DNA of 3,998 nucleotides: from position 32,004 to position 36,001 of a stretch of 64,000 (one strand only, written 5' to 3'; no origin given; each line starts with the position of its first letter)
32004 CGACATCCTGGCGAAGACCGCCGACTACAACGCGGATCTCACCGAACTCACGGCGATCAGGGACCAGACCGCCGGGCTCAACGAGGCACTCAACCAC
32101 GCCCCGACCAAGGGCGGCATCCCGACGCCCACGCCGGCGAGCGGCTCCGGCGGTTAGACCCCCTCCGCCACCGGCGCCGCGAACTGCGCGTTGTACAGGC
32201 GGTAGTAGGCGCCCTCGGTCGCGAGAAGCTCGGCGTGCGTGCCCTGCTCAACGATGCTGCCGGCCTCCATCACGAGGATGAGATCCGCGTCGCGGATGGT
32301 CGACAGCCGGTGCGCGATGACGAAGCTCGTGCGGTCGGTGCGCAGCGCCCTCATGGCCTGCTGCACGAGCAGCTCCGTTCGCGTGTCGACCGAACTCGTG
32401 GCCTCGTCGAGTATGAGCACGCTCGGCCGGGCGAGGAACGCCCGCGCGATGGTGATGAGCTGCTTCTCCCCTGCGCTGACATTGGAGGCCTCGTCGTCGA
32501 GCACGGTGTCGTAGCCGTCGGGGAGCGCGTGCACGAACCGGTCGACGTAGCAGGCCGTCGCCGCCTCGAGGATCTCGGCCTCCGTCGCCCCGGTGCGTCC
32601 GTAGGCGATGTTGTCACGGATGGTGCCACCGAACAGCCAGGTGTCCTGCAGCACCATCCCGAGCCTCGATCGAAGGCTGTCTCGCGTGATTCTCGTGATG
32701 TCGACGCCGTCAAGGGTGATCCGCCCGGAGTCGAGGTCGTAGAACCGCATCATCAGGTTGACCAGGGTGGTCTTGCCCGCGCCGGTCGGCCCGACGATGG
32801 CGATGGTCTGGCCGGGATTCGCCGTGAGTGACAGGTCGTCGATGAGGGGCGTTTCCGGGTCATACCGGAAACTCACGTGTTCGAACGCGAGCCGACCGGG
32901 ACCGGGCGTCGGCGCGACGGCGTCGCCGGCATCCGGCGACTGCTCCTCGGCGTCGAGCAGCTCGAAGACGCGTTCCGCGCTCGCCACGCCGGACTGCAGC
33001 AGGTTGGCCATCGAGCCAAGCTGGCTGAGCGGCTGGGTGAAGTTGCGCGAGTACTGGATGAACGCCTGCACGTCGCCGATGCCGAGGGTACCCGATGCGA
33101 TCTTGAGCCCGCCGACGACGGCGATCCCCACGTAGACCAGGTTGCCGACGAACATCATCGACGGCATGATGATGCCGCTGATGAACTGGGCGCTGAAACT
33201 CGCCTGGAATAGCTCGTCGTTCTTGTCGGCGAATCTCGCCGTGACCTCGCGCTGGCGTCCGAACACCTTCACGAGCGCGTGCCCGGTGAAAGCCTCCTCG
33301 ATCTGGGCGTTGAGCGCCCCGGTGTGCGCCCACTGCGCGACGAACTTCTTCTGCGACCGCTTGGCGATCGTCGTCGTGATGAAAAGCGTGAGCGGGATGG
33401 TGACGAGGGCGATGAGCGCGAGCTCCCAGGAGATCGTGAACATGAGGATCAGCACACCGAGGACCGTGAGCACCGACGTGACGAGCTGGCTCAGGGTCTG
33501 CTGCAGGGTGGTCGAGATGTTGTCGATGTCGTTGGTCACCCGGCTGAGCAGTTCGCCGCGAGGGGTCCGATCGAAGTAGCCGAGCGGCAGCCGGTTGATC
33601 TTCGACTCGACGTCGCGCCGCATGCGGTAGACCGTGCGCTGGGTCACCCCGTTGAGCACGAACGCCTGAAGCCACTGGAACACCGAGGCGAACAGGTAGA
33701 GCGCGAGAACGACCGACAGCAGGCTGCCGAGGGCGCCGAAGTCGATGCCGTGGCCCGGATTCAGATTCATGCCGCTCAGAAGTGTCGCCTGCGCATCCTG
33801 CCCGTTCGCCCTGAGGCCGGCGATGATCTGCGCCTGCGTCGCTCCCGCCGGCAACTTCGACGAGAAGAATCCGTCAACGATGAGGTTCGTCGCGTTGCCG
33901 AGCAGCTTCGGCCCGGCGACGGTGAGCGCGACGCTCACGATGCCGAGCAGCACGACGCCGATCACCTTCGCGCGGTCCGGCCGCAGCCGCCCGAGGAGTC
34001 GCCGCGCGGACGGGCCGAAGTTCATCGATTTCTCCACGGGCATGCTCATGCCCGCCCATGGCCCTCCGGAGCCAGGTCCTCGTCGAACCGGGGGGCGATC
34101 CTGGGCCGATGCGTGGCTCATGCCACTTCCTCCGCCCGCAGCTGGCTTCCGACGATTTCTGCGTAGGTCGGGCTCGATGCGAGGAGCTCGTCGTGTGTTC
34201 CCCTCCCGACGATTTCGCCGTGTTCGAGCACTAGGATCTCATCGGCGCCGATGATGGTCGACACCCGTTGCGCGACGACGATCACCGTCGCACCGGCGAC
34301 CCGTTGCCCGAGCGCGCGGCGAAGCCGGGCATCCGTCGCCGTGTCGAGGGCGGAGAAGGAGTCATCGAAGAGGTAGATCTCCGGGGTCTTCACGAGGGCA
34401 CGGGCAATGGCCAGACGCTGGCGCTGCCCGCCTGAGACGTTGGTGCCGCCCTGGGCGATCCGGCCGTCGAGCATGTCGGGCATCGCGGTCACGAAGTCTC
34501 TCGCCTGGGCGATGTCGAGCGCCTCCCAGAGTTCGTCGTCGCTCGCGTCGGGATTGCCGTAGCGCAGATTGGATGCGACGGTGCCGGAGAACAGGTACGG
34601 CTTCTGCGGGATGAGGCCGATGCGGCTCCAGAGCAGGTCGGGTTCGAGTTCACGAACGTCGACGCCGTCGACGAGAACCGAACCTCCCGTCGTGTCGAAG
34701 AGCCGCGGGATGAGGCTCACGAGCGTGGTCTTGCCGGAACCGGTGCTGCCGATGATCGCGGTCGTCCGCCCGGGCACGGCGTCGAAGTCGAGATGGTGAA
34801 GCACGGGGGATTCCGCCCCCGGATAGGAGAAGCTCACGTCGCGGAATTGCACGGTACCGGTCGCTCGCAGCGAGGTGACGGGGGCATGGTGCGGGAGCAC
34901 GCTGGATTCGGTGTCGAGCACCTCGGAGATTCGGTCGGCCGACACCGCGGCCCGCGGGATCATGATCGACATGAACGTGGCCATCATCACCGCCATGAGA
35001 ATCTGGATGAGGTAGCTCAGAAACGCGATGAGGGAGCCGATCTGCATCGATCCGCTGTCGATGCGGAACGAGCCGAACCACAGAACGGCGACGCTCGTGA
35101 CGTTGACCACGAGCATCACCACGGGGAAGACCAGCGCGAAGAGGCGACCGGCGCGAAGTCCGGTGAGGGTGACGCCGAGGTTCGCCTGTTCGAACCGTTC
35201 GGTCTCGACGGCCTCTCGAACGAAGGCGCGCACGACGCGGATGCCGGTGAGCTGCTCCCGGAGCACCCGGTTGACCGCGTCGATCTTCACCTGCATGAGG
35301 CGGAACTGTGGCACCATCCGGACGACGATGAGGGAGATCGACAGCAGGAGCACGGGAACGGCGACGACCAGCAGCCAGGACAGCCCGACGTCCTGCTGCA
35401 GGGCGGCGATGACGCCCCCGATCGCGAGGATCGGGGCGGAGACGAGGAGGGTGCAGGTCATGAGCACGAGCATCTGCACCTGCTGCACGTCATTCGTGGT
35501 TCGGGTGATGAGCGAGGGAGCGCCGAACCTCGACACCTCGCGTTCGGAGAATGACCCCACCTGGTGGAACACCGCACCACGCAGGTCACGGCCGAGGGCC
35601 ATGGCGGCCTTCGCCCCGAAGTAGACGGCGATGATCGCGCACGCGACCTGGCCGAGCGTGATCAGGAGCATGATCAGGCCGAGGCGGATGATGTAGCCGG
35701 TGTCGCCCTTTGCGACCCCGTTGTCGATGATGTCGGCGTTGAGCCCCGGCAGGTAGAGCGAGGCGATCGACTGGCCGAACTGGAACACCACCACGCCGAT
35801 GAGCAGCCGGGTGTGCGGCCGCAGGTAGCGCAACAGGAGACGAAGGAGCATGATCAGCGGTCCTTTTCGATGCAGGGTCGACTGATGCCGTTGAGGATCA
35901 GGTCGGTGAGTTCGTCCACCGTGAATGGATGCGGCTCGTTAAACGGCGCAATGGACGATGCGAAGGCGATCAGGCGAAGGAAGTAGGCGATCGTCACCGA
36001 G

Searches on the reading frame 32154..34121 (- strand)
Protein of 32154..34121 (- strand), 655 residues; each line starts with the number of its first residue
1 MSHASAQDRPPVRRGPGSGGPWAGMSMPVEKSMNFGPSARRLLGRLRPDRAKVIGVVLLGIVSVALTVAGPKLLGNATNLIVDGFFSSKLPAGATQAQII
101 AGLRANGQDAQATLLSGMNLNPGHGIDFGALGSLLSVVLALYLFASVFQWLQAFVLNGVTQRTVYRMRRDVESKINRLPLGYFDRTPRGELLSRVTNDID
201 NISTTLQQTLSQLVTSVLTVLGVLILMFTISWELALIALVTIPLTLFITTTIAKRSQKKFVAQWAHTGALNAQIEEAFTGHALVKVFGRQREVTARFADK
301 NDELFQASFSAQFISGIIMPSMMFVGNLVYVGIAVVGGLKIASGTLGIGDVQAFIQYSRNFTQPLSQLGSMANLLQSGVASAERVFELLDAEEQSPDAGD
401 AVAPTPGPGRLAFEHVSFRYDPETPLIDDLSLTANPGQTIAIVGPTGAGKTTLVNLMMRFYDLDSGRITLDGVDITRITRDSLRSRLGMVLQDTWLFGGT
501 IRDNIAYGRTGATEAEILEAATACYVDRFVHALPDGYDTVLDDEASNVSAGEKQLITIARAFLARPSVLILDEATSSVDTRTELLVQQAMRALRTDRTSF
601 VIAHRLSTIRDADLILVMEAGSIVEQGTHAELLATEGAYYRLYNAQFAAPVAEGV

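Call 7: search_protein_families(library=pfam, proteins=[window:32154-34121:-], max_evalue=0.001)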
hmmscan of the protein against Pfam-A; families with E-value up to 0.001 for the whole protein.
window:32154-34121:- (655 aa): 5 families
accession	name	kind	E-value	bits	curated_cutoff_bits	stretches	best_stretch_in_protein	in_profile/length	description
PF00664.28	ABC_membrane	-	9.2e-57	193.2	28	1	56-365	4-274/274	ABC transporter transmembrane region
PF00005.33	ABC_tran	-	3.3e-31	109.2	25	1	428-576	2-137/137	ABC transporter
PF13401.12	AAA_22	-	0.00024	21.8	27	0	438-576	6-95/130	AAA domain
PF13191.12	AAA_16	-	0.00049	21.1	32.6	0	438-595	25-161/167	AAA ATPase domain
PF02463.25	SMC_N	-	0.00099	19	40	0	547-616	136-209/220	RecF/RecN/SMC N terminal domain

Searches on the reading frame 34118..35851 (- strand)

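Call 7: search_protein_families(library=pfam, proteins=[window:34118-35851:-], max_evalue=0.001)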
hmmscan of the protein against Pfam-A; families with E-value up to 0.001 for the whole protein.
window:34118-35851:- (577 aa): 4 families
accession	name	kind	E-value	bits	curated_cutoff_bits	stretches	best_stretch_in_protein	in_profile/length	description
PF00664.28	ABC_membrane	-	3.9e-43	148.5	28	1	18-288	2-274/274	ABC transporter transmembrane region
PF00005.33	ABC_tran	-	1e-25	91.3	25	1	351-499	1-136/137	ABC transporter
PF02463.25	SMC_N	-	2e-05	24.6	40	0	471-541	136-210/220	RecF/RecN/SMC N terminal domain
PF01935.23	DUF87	-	0.00069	20.2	23.2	0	354-394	16-57/220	Helicase HerA, central domain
